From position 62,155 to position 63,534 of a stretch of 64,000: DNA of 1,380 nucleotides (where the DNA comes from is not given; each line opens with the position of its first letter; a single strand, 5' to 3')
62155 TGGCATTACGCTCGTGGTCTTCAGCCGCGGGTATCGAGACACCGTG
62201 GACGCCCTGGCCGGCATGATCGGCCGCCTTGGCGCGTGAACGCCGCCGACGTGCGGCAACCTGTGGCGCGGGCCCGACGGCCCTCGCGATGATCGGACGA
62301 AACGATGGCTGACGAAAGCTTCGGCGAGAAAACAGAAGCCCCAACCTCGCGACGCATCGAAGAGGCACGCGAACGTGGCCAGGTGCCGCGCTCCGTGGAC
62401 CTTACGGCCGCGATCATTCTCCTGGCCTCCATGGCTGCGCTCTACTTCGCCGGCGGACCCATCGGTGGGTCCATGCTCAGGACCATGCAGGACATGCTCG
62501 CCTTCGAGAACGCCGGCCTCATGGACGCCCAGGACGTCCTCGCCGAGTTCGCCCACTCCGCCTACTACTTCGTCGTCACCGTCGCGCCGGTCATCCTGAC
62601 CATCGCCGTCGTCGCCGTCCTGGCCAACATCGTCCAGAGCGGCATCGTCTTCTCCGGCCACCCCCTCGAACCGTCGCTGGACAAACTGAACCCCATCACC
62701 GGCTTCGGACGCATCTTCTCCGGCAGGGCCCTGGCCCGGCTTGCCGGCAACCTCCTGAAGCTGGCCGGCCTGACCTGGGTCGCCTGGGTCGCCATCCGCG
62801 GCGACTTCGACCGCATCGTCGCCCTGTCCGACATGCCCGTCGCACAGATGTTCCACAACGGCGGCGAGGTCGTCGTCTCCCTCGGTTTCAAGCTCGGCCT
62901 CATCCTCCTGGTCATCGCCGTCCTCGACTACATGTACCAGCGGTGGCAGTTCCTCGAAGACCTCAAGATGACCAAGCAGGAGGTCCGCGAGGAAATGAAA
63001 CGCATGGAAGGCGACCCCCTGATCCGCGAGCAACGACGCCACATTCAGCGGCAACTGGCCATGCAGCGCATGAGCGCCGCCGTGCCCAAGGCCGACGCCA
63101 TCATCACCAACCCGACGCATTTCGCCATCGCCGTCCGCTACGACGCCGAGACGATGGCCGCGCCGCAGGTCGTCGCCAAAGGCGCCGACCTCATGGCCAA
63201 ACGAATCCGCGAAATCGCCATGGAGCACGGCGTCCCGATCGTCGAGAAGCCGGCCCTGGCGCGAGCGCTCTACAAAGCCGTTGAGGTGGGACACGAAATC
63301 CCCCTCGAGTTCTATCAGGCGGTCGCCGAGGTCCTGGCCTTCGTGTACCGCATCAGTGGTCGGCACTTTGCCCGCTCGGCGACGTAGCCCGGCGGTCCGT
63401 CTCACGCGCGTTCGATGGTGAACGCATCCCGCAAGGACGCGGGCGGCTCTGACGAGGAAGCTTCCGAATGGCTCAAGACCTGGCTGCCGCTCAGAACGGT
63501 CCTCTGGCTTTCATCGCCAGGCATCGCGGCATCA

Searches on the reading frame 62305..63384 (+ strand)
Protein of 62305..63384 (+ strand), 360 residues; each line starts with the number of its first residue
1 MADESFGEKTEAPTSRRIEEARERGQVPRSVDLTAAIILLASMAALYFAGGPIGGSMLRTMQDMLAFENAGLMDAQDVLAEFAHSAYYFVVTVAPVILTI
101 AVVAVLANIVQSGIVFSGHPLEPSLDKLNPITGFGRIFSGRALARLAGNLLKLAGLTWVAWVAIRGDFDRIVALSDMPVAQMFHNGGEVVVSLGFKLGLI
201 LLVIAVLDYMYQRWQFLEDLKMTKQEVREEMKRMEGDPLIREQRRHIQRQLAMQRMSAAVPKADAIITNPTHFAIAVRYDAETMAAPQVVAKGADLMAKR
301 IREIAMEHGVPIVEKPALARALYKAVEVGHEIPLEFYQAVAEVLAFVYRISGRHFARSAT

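Call 62: search_protein_families(library=pfam, proteins=[window:62305-63384:+], max_evalue=0.0001)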
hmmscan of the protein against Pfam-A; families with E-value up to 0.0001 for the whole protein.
window:62305-63384:+ (360 aa): 1 family
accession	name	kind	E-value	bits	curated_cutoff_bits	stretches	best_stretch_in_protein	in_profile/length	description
PF01312.24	Bac_export_2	-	1.1e-127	426.4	24.4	1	7-347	1-335/335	FlhB HrpN YscU SpaS Family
